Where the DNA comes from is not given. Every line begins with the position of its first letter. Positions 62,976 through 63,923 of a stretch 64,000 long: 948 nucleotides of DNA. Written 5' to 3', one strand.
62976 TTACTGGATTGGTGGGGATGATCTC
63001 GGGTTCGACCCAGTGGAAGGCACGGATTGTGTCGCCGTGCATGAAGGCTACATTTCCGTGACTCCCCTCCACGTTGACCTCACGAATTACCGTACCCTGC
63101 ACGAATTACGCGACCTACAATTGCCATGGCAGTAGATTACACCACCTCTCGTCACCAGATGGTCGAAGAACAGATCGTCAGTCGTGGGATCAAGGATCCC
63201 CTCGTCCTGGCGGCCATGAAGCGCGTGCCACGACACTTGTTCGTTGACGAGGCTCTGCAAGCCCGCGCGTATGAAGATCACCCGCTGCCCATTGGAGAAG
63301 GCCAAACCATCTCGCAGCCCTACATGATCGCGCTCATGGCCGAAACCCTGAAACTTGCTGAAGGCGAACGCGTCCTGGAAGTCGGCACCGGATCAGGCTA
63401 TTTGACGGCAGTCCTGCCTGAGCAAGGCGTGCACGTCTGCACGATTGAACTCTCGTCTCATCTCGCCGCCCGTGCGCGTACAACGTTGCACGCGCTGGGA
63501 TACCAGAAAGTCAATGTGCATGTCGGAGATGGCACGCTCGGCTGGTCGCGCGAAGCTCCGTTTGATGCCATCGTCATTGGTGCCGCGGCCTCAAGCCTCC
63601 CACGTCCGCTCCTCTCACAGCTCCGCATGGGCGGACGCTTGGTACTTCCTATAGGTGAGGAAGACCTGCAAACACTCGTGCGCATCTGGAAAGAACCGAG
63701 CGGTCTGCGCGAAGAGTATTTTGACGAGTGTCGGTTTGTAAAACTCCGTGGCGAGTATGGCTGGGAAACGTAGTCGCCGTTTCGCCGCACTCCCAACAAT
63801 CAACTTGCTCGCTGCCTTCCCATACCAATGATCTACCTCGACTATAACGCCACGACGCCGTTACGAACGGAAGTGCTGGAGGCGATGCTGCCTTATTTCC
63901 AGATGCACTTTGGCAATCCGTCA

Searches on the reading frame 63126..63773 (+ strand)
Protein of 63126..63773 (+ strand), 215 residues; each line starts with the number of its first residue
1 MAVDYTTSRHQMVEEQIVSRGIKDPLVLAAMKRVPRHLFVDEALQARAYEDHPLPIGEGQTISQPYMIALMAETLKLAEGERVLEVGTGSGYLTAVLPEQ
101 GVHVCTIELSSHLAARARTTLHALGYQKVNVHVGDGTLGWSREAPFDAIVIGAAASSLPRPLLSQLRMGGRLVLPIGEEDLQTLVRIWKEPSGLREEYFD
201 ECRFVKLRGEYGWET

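Call 48: search_protein_families(library=pfam, proteins=[window:63126-63773:+], max_evalue=0.00001)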
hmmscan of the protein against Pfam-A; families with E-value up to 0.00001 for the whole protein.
window:63126-63773:+ (215 aa): 7 families
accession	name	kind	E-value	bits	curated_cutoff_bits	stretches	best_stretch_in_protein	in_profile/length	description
PF01135.25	PCMT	-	2.7e-59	200.9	20.3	1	9-209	3-207/210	Protein-L-isoaspartate(D-aspartate) O-methyltransferase (PCMT)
PF13649.12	Methyltransf_25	-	3.1e-08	34.6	27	1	83-160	1-79/97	Methyltransferase domain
PF13489.12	Methyltransf_23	-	2.1e-07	31.3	27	1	69-150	11-86/164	Methyltransferase domain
PF08242.18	Methyltransf_12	-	4.6e-07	30.9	30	1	84-160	1-80/98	Methyltransferase domain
PF00398.26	RrnaAD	-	5e-07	29.5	24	1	67-135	18-84/263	Ribosomal RNA adenine dimethylase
PF02353.26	CMAS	-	9.4e-07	28.8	27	1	67-133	50-118/273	Mycolic acid cyclopropane synthetase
PF08241.18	Methyltransf_11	-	3e-06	28.2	21.2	1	84-160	1-75/95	Methyltransferase domain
